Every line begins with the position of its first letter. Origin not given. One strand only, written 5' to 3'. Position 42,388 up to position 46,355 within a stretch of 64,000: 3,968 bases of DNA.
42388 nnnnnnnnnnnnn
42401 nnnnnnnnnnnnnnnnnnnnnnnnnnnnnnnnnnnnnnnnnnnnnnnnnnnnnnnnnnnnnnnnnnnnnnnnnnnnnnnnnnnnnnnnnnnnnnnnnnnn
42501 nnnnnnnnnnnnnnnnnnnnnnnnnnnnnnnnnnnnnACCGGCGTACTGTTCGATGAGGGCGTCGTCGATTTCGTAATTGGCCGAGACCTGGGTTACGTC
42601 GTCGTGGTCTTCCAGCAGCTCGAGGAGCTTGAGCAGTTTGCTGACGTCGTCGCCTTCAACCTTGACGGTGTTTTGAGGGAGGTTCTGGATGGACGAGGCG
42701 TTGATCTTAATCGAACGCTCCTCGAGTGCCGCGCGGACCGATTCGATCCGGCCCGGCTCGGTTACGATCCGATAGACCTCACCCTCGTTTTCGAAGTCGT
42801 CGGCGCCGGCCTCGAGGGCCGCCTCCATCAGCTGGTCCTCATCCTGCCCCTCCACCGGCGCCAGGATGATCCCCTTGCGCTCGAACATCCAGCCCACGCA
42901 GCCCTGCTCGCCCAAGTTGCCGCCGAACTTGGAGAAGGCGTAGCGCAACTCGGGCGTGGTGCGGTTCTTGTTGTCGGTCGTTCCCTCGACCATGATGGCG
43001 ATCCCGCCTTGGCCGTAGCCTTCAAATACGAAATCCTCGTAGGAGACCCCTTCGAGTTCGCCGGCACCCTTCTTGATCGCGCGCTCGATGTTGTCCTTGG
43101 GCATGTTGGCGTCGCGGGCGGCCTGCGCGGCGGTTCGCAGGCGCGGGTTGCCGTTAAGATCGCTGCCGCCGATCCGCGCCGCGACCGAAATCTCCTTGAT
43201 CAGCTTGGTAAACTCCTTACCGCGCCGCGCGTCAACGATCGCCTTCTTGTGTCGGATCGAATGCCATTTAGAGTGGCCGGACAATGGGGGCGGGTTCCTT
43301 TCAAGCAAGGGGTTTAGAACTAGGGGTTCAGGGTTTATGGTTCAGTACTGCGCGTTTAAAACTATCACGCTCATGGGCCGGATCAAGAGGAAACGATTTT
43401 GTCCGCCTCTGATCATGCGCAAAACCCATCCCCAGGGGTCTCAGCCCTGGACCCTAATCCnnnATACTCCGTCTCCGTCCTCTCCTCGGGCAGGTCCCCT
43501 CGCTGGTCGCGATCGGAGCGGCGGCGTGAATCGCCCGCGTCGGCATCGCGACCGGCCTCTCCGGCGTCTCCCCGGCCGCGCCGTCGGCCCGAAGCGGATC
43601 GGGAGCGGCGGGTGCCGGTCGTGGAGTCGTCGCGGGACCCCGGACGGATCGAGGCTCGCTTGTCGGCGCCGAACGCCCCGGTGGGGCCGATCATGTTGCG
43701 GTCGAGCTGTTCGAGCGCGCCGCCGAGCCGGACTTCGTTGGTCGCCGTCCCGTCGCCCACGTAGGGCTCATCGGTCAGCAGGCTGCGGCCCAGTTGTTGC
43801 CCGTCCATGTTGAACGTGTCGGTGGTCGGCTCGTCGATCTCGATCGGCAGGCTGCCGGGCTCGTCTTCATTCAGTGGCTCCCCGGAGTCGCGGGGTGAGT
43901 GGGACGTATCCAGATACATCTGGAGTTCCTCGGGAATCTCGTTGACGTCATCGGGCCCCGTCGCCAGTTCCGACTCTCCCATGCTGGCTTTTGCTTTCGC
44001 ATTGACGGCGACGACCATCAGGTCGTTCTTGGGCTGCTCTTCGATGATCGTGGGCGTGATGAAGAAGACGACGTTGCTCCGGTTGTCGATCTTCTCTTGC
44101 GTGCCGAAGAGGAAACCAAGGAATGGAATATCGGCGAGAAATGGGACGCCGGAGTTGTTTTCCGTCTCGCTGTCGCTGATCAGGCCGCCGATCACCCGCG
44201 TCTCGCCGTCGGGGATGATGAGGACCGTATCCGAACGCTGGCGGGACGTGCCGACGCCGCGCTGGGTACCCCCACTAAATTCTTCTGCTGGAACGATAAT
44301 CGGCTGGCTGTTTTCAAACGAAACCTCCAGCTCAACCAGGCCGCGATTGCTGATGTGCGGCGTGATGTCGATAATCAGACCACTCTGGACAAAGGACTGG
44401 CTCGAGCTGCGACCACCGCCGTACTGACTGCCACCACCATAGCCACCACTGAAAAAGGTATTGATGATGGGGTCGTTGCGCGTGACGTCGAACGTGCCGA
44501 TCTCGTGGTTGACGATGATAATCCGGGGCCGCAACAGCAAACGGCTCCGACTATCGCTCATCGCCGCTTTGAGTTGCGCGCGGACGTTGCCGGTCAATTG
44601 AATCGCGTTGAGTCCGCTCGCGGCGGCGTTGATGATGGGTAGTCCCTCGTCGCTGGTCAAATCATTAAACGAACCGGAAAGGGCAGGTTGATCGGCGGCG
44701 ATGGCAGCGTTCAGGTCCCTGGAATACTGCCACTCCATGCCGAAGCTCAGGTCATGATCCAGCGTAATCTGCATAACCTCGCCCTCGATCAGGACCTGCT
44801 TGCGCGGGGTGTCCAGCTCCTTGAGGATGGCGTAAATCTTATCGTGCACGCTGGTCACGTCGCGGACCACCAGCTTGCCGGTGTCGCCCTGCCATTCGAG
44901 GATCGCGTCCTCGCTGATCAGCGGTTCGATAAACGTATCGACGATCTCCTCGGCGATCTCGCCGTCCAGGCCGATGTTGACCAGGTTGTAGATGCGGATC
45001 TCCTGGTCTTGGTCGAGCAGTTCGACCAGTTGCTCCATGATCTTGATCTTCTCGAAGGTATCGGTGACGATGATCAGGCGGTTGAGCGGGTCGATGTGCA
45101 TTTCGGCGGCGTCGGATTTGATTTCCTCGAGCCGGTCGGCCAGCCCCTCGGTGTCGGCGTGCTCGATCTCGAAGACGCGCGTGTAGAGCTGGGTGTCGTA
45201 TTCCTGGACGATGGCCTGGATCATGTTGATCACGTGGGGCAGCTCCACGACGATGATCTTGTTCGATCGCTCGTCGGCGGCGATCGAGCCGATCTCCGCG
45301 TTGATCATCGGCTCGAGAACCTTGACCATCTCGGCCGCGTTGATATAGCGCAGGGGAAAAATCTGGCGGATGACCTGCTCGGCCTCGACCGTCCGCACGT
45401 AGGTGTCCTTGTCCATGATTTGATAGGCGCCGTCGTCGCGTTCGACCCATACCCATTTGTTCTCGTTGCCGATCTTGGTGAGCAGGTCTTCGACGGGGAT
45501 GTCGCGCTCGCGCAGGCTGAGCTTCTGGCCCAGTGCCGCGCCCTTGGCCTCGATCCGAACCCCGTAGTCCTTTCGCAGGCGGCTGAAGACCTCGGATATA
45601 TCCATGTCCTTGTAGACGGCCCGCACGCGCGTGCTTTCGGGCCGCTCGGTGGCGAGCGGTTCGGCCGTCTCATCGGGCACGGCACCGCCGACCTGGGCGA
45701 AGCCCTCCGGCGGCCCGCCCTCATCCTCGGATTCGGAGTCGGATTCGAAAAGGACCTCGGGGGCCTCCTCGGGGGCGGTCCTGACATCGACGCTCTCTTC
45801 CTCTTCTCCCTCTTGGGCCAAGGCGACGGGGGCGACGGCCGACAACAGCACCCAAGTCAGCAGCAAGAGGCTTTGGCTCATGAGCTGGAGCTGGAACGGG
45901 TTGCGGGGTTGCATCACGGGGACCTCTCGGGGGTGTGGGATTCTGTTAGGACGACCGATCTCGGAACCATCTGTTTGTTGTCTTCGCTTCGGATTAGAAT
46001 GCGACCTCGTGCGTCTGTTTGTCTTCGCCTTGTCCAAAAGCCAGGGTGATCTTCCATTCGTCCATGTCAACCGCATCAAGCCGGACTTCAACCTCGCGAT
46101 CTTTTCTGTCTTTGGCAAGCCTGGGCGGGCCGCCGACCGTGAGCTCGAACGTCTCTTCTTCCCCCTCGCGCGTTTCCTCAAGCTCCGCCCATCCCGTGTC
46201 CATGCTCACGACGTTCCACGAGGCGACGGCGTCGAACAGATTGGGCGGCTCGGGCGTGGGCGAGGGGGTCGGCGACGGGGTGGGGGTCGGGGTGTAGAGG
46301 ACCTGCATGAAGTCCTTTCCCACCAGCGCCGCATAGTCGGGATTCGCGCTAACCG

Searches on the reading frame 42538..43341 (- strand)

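Call 27: search_protein_families(library=pfam, proteins=[window:42538-43341:-], max_evalue=0.001)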
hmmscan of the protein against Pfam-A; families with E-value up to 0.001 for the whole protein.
window:42538-43341:- (268 aa): 2 families
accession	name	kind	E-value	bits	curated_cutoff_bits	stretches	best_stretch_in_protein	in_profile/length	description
PF01709.26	Transcrip_reg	-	1.4e-55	187.8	27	1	101-255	1-159/160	TACO1/YebC second and third domain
PF20772.2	TACO1_YebC_N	-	2.2e-31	108.6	36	1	24-95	1-73/73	TACO1/YebC protein N-terminal domain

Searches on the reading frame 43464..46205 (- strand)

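Call 27: search_protein_families(library=pfam, proteins=[window:43464-46205:-], max_evalue=0.001)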
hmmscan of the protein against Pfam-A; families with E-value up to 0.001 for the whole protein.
window:43464-46205:- (914 aa): 2 families
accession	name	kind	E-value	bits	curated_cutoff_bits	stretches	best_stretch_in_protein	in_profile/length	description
PF00263.26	Secretin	-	5.4e-34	117.7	27.5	1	548-722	2-169/169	Bacterial type II and III secretion system protein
PF03958.22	Secretin_N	-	2.4e-21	76.1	28.2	2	281-338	2-65/69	Bacterial type II/III secretion system short domain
